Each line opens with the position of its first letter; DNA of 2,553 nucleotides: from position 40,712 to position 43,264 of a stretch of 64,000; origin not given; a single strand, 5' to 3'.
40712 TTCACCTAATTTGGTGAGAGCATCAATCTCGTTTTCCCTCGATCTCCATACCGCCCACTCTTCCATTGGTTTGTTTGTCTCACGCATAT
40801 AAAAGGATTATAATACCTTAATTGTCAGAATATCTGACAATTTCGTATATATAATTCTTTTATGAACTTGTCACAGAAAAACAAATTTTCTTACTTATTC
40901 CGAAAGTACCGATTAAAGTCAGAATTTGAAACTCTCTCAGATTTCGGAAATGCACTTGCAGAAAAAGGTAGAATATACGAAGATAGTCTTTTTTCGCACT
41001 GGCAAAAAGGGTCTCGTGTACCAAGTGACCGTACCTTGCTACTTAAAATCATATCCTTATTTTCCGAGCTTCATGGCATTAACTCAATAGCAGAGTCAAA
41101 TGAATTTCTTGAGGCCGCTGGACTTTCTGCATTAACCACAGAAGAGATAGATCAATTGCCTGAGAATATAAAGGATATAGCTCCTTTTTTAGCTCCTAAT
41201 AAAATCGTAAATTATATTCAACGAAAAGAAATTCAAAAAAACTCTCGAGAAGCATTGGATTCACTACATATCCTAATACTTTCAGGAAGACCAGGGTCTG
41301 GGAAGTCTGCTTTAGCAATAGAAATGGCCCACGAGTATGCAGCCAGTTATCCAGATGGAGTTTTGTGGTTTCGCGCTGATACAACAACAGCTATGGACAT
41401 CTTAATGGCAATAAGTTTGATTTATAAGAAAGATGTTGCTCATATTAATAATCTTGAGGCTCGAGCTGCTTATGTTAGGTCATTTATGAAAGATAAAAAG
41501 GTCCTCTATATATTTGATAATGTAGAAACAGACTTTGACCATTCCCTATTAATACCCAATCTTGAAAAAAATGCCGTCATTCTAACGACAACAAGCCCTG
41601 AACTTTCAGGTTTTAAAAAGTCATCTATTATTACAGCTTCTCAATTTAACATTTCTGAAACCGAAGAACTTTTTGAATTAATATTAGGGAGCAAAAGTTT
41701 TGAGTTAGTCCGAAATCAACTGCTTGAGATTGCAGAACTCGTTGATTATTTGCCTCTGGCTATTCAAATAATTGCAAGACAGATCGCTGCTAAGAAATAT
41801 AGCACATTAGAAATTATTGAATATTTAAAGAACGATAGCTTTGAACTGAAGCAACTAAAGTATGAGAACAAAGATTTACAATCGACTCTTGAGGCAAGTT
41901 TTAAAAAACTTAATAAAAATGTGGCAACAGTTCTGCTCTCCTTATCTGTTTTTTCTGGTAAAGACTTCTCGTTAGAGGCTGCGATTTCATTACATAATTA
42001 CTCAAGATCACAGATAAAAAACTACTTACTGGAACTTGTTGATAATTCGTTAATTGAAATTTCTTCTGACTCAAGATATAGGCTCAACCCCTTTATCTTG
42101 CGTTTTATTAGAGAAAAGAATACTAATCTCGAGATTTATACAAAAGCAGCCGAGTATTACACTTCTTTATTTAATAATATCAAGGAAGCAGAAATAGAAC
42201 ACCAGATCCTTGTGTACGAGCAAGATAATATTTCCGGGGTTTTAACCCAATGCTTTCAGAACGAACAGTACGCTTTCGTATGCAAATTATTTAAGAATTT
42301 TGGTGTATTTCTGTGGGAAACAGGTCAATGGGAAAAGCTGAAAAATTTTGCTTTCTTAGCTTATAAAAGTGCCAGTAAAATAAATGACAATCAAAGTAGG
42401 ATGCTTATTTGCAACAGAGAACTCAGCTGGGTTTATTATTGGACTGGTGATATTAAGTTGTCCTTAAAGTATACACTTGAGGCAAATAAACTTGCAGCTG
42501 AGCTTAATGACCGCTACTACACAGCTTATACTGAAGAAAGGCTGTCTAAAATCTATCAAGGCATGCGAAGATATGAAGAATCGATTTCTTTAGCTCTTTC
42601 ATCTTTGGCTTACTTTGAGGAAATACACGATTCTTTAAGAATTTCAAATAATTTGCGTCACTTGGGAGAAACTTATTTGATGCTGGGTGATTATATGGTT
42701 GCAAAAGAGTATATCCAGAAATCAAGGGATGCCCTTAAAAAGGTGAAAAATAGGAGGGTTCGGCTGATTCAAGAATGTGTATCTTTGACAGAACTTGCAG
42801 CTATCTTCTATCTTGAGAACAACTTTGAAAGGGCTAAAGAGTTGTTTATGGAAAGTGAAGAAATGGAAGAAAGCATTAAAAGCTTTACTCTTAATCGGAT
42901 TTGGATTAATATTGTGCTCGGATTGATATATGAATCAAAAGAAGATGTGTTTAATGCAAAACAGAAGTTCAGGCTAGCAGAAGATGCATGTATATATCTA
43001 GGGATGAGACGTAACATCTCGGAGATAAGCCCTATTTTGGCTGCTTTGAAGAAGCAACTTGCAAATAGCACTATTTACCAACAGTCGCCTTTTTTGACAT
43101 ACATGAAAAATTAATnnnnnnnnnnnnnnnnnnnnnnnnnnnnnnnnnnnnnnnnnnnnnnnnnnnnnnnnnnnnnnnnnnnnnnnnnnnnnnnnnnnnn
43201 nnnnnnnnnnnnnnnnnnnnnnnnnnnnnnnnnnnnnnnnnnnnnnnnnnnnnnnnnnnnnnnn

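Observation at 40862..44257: HTH-STAND(NB-ARC)-TPR NTPase translationally coupled to a CYTH domain protein and a guanylate-kinase-like kinase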

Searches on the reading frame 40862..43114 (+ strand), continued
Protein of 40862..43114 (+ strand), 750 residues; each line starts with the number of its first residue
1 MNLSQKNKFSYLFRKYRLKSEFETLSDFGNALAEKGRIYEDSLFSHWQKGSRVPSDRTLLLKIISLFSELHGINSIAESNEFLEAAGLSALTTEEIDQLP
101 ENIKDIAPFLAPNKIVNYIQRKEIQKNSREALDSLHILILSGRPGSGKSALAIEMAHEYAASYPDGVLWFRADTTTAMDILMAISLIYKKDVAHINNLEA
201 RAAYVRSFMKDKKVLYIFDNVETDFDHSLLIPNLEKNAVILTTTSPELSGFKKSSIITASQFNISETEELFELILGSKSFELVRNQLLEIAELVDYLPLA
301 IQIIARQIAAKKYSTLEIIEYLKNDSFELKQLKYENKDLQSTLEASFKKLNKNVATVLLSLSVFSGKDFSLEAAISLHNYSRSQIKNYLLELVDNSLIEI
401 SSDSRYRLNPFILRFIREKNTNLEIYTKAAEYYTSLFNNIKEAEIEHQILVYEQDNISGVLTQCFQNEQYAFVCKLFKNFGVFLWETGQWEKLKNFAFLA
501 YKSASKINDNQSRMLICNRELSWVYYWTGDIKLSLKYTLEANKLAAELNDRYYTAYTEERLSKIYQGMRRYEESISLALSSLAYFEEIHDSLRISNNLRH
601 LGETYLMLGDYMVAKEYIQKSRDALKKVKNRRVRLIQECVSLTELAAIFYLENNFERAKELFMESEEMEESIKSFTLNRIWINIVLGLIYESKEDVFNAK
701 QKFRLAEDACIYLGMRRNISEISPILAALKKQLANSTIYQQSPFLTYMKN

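Call 62: find_encoding_contigs(protein=P0050, flank=6000, max_places=1)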
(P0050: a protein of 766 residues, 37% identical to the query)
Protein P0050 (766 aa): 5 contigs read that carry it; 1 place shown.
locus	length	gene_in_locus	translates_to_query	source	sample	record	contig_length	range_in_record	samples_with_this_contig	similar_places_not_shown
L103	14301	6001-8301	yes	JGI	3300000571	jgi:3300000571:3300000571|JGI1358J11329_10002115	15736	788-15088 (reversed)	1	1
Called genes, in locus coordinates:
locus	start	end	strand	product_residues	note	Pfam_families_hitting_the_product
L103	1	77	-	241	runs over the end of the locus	?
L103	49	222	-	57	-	-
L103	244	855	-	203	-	PF04187:Cofac_haem_bdg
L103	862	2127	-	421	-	-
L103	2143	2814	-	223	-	PF00117:GATase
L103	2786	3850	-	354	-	PF13489:Methyltransf_23, PF01209:Ubie_methyltran (weak), PF03848:TehB, PF05175:MTS (weak), PF08241:Methyltransf_11, PF08242:Methyltransf_12, PF13649:Methyltransf_25, PF13847:Methyltransf_31, +1 more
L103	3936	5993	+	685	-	PF00931:NB-ARC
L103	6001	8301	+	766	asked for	PF00931:NB-ARC, PF13401:AAA_22 (faint)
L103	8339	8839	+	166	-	PF01862:PvlArgDC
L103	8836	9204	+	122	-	-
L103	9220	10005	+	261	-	PF01234:NNMT_PNMT_TEMT, PF13489:Methyltransf_23 (weak), PF08241:Methyltransf_11 (weak)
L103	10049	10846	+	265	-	-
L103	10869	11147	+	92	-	-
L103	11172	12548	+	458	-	PF01590:GAF, PF13185:GAF_2, PF13492:GAF_3, PF00512:HisKA, PF02518:HATPase_c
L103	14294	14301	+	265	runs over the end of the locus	?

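Call 63: find_encoding_contigs(protein=P0060, flank=6000, max_places=1)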
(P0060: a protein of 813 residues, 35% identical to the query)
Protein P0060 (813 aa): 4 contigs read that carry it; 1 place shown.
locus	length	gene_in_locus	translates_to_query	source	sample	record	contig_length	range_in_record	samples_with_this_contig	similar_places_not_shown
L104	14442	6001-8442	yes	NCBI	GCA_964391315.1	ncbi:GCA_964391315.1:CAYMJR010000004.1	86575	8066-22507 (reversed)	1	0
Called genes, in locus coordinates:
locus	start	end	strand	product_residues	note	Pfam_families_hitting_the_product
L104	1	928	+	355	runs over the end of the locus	PF00437:T2SSE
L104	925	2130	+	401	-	PF28597:T2SSF_N (weak), PF00482:T2SSF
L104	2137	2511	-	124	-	PF00072:Response_reg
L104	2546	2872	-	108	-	-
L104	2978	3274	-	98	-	-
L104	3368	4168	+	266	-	PF13560:HTH_31 (weak), PF01381:HTH_3 (weak)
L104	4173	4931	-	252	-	PF03009:GDPD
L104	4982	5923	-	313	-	-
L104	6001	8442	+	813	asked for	PF00931:NB-ARC, PF13401:AAA_22 (faint)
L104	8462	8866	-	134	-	PF03928:HbpS-like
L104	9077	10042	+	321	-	-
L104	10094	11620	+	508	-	PF00512:HisKA, PF02518:HATPase_c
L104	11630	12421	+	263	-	PF06750:A24_N_bact, PF01478:Peptidase_A24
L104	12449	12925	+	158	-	PF07963:N_methyl (weak), PF08334:T2SSG (weak), PF16732:ComP_DUS (weak)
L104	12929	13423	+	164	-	PF07963:N_methyl (weak)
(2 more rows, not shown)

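Call 83: find_encoding_contigs(protein=P0041, flank=5000, max_places=2)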
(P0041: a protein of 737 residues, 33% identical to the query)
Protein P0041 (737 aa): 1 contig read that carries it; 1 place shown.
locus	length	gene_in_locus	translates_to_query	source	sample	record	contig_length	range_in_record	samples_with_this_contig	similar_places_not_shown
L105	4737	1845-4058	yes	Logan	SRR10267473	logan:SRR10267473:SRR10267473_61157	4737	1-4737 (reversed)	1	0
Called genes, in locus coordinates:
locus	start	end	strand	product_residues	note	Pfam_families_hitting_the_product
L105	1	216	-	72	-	?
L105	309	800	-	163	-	PF00293:NUDIX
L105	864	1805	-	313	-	PF04055:Radical_SAM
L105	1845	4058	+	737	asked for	PF00931:NB-ARC (weak), PF20720:nSTAND3 (weak), PF13374:TPR_10 (faint), PF07719:TPR_2 (faint), PF13181:TPR_8 (faint), PF13424:TPR_12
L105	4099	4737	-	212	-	?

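Call 87: find_related_loci(query=A4, collection=viral_contigs, flank=4000)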
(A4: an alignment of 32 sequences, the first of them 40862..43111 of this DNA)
Query A4 (750 aa) in viral_contigs; peptide patterns used: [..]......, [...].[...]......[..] (x = any residue, [..] = any of these).
600 stretches matched a pattern, but none encodes a relative of the query by tblastn (E <= 1e-3).

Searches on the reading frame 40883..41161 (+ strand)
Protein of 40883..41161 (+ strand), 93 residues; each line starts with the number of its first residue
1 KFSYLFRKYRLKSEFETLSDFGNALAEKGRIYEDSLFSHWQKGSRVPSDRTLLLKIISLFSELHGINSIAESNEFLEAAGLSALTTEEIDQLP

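Call 57: search_solved_structures(query=A5, max_evalue=10, show_alignments=2)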
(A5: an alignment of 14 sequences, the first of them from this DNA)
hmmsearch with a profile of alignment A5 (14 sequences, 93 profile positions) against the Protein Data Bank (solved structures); distinct sequences matched with E-value up to 10: 3.
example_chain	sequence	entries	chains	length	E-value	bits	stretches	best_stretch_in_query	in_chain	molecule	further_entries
5fzr_A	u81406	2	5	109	0.01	19.2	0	14-32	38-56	DESIGNED TPR PROTEIN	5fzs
5fzq_A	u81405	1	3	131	0.017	18.4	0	14-82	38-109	DESIGNED TPR PROTEIN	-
3d1n_I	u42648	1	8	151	0.13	15.6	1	2-80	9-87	POU domain, class 6, transcription factor 1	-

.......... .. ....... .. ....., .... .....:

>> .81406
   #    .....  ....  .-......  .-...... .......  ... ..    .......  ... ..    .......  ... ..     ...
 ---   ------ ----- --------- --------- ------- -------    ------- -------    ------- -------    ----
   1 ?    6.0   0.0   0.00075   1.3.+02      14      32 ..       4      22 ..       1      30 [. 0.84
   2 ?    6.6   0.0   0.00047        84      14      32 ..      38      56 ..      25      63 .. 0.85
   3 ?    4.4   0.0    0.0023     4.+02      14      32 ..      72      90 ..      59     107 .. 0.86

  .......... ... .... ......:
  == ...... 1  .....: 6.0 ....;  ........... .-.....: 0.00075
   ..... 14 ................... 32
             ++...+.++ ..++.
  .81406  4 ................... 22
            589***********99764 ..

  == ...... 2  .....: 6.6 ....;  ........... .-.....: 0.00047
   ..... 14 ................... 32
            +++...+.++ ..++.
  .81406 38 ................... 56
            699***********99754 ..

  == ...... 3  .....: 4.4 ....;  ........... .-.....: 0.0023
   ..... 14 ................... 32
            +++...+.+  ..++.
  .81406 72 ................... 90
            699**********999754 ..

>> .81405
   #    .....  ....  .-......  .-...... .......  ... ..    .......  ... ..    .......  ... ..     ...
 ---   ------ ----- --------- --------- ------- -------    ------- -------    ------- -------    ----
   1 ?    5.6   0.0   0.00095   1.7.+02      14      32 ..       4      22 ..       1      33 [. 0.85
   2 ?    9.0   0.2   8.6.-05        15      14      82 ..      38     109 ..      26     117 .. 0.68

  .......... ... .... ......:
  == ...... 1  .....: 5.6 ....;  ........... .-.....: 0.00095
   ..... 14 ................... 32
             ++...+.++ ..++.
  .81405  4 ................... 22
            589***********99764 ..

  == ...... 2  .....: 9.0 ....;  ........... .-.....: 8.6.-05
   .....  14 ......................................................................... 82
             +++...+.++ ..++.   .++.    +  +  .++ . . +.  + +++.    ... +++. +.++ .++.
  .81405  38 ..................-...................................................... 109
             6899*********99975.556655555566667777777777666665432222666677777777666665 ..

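Call 67: predict_structure(alignment_id=A5)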
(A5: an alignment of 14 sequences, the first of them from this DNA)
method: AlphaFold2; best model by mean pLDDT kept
length: 93 residues; sequences in the alignment: 14
mean_pLDDT: 96.4   pTM: 0.87
mean pLDDT of the five models: 96.4, 95.9, 95.8, 95.5, 92.2
residues with pLDDT >= 90: 91; 70-90: 2; 50-70: 0; < 50: 0
segments of 3 or more residues with pLDDT < 50: none
pLDDT, mean of each block of 10 residues (from residue 1): 98 97 95 94 96 98 97 98 97 90
secondary structure, 60 per line:
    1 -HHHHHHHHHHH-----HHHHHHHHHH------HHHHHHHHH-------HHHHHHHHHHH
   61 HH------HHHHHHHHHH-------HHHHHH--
elements in order: H2-12 H18-27 H34-42 H50-62 H69-78 H86-91

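Call 71: fold_search(model_id=the predicted structure, library=pdb)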
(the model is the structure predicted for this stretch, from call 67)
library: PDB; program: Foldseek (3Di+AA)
matches with E <= 10: 73; with E <= 0.001: 0
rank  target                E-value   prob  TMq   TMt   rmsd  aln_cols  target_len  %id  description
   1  5ukg_A                9.0e-01  0.10  0.25  0.10  10.1       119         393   14  Crystal Structure of the genetically encoded calcium indicator K-GECO (released 2018-02-07)
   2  3r1f_I                1.1e+00  0.54  0.45  0.35   6.9        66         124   12  Crystal structure of a key regulator of virulence in Mycobacterium tuberculosis (released 2011-08-03)
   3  2axu_C                1.4e+00  0.38  0.48  0.18   8.4        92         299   22  Structure of PrgX (released 2005-12-06)
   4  1a29                  1.6e+00  0.08  0.26  0.20  10.5       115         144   16  CALMODULIN COMPLEXED WITH TRIFLUOPERAZINE (1:2 COMPLEX) (released 1998-09-16)
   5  1lin                  1.8e+00  0.08  0.26  0.20  10.5       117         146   15  CALMODULIN COMPLEXED WITH TRIFLUOPERAZINE (1:4 COMPLEX) (released 1996-03-08)
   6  3r1f_A                1.9e+00  0.38  0.45  0.36   6.9        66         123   12  Crystal structure of a key regulator of virulence in Mycobacterium tuberculosis (released 2011-08-03)
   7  5dow_E                1.9e+00  0.07  0.24  0.18  10.3       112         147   15  Solution of the Variably-Twinned Structure of a Novel Calmodulin-Peptide Complex in a Novel Configuration (released 2016-08-10)
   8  1xa5                  2.1e+00  0.08  0.24  0.18  10.8        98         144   16  Structure of Calmodulin in complex with KAR-2, a bis-indol alkaloid (released 2004-12-21)
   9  3r1f_P                2.5e+00  0.57  0.42  0.42   1.8        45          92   18  Crystal structure of a key regulator of virulence in Mycobacterium tuberculosis (released 2011-08-03)
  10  3zkc_A                2.5e+00  0.38  0.46  0.66   3.9        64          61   22  Crystal structure of the master regulator for biofilm formation SinR in complex with DNA. (released 2013-03-06)
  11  5ukg_B                2.5e+00  0.08  0.31  0.10  11.0       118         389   13  Crystal Structure of the genetically encoded calcium indicator K-GECO (released 2018-02-07)
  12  3r1f_E                2.7e+00  0.57  0.42  0.32   1.8        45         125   18  Crystal structure of a key regulator of virulence in Mycobacterium tuberculosis (released 2011-08-03)
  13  1b0n_A                2.7e+00  0.18  0.49  0.45   9.9       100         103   17  SINR PROTEIN/SINI PROTEIN COMPLEX (released 1999-01-13)
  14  5dow_A                2.7e+00  0.06  0.25  0.18  10.0       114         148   14  Solution of the Variably-Twinned Structure of a Novel Calmodulin-Peptide Complex in a Novel Configuration (released 2016-08-10)
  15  3qwg_A                3.0e+00  0.60  0.45  0.45   1.5        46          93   17  Crystal structure of EspRdelta10, C-terminal 10 amino acids deletion mutant of EspR transcription factor from Mycobact (released 2011-09-14)
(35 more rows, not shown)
